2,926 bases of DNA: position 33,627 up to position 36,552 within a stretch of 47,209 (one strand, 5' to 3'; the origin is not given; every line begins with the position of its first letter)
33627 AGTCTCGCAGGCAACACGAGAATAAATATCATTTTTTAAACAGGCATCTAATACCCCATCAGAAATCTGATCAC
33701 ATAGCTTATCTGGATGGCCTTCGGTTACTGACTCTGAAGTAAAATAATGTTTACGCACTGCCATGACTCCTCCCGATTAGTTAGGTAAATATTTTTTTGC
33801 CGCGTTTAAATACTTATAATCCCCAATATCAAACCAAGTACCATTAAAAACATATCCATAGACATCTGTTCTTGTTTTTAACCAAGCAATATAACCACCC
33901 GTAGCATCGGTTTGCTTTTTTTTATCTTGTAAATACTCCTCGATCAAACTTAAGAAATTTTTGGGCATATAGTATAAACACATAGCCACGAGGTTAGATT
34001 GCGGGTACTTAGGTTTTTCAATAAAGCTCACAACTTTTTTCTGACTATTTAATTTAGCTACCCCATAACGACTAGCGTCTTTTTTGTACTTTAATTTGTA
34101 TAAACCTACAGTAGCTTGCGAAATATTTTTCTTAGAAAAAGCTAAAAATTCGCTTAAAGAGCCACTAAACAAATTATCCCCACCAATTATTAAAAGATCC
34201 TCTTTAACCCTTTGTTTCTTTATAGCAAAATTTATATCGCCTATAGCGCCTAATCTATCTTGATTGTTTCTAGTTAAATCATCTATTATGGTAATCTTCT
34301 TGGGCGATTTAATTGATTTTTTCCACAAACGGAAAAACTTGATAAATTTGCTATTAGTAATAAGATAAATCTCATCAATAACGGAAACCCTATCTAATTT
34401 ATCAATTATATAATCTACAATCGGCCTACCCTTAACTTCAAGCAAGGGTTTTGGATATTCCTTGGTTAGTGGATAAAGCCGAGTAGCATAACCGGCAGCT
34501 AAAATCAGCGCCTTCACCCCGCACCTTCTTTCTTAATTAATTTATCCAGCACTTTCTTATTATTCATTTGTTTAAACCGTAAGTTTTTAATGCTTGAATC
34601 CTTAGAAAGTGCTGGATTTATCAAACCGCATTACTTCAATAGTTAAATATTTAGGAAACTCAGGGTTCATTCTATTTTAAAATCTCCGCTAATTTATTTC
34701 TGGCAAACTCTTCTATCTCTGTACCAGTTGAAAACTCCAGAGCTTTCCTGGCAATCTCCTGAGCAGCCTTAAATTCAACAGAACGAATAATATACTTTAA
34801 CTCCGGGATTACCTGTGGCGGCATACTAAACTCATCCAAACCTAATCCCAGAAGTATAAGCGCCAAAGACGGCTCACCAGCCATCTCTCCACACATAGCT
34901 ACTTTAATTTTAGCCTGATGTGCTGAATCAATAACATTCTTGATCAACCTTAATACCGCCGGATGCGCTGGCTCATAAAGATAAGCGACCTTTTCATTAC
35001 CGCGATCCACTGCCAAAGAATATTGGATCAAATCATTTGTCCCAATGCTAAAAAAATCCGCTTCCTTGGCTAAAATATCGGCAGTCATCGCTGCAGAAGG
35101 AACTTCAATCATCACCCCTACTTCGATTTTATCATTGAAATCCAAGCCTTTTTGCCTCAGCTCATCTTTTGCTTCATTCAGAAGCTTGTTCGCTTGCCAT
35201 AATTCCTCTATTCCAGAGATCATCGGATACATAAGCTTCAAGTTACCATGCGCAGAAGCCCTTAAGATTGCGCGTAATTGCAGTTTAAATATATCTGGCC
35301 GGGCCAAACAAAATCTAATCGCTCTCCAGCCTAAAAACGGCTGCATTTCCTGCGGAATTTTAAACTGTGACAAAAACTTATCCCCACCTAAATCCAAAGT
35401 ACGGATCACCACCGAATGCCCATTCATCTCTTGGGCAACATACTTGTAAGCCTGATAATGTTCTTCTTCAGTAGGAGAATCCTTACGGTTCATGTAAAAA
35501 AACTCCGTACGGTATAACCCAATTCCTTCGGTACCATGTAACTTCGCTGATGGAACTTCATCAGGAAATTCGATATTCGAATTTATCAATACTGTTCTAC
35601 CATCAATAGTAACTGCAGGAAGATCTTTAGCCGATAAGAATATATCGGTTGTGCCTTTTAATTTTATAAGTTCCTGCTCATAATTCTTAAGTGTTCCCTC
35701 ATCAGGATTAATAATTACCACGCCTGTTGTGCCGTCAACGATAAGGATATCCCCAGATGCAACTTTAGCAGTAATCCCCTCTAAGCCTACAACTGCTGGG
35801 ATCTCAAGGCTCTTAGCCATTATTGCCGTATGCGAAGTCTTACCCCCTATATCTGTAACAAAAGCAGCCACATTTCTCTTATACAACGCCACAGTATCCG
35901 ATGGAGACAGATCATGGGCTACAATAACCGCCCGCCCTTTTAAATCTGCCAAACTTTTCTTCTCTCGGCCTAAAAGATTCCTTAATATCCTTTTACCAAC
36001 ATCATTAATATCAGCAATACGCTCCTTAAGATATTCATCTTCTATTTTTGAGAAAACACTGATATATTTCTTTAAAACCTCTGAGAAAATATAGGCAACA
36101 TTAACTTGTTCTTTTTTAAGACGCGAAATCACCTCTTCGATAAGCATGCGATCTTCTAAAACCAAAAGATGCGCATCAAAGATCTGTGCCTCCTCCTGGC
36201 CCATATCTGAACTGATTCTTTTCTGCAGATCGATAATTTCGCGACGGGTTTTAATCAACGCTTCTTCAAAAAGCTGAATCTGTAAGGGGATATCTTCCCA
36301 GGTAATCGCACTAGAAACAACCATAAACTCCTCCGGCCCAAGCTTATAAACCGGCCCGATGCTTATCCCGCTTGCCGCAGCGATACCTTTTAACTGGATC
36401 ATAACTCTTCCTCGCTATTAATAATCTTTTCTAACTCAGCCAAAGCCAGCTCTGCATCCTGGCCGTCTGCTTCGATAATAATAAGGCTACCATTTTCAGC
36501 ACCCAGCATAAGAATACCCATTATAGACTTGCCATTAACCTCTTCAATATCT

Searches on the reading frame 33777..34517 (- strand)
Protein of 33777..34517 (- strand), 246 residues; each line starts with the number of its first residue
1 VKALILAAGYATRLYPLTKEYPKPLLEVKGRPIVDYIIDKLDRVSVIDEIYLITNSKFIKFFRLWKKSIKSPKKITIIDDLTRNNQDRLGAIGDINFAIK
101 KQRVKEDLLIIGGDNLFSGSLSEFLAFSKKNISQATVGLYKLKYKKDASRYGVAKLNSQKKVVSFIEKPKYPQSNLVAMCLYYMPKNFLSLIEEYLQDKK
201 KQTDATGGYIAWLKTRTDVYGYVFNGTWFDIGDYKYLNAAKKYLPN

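Call 42: find_encoding_contigs(protein=window:33777-34517:-, flank=1500, max_places=10)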
Protein window:33777-34517:- (246 aa): 3 contigs read that carry it; 3 places shown.
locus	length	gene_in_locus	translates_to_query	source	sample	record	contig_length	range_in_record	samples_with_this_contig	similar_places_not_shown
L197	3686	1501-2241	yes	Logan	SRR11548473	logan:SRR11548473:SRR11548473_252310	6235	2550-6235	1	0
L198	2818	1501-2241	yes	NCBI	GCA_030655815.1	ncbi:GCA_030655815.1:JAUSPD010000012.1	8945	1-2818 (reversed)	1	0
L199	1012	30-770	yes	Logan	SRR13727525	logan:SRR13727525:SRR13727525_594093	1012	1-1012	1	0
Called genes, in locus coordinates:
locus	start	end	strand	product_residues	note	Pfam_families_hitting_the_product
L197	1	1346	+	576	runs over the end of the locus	PF05524:PEP-utilisers_N, PF00391:PEP-utilizers, PF02896:PEP-utilizers_C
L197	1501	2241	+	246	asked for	PF00483:NTP_transferase, PF12804:NTP_transf_3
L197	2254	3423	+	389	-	PF00438:S-AdoMet_synt_N, PF02772:S-AdoMet_synt_M, PF02773:S-AdoMet_synt_C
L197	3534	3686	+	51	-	?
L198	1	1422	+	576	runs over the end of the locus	PF05524:PEP-utilisers_N, PF00391:PEP-utilizers, PF02896:PEP-utilizers_C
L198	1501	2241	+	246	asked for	PF00483:NTP_transferase, PF12804:NTP_transf_3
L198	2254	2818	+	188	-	PF00438:S-AdoMet_synt_N, PF02772:S-AdoMet_synt_M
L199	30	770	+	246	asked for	PF00483:NTP_transferase, PF12804:NTP_transf_3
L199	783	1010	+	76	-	?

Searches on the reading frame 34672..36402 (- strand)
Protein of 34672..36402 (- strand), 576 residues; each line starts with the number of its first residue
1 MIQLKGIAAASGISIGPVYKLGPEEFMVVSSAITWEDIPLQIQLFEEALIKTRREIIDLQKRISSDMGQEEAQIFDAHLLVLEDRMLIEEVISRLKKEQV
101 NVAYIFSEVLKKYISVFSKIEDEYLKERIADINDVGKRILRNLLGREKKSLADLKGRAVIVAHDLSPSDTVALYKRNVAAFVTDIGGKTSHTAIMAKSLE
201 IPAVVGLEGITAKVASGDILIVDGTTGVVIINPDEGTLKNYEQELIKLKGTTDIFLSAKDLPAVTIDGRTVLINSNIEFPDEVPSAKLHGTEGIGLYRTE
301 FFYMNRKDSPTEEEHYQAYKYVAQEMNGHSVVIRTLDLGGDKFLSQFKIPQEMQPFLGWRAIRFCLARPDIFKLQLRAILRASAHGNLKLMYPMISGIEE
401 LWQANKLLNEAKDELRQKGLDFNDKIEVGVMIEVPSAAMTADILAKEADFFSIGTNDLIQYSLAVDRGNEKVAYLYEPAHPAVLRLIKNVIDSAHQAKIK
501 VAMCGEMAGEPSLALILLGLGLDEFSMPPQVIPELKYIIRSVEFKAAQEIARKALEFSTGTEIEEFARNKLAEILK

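Call 49: find_encoding_contigs(protein=window:34672-36402:-, flank=700, max_places=10)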
Protein window:34672-36402:- (576 aa): 2 contigs read that carry it; 1 place shown.
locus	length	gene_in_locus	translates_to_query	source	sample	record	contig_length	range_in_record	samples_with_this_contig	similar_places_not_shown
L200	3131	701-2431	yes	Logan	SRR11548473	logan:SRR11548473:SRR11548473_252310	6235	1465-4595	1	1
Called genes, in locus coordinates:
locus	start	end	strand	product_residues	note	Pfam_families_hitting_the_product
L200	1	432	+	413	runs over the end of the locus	PF01933:CofD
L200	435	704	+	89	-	PF00381:PTS-HPr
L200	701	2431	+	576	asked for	PF05524:PEP-utilisers_N, PF00391:PEP-utilizers, PF02896:PEP-utilizers_C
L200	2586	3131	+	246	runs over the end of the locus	PF00483:NTP_transferase, PF12804:NTP_transf_3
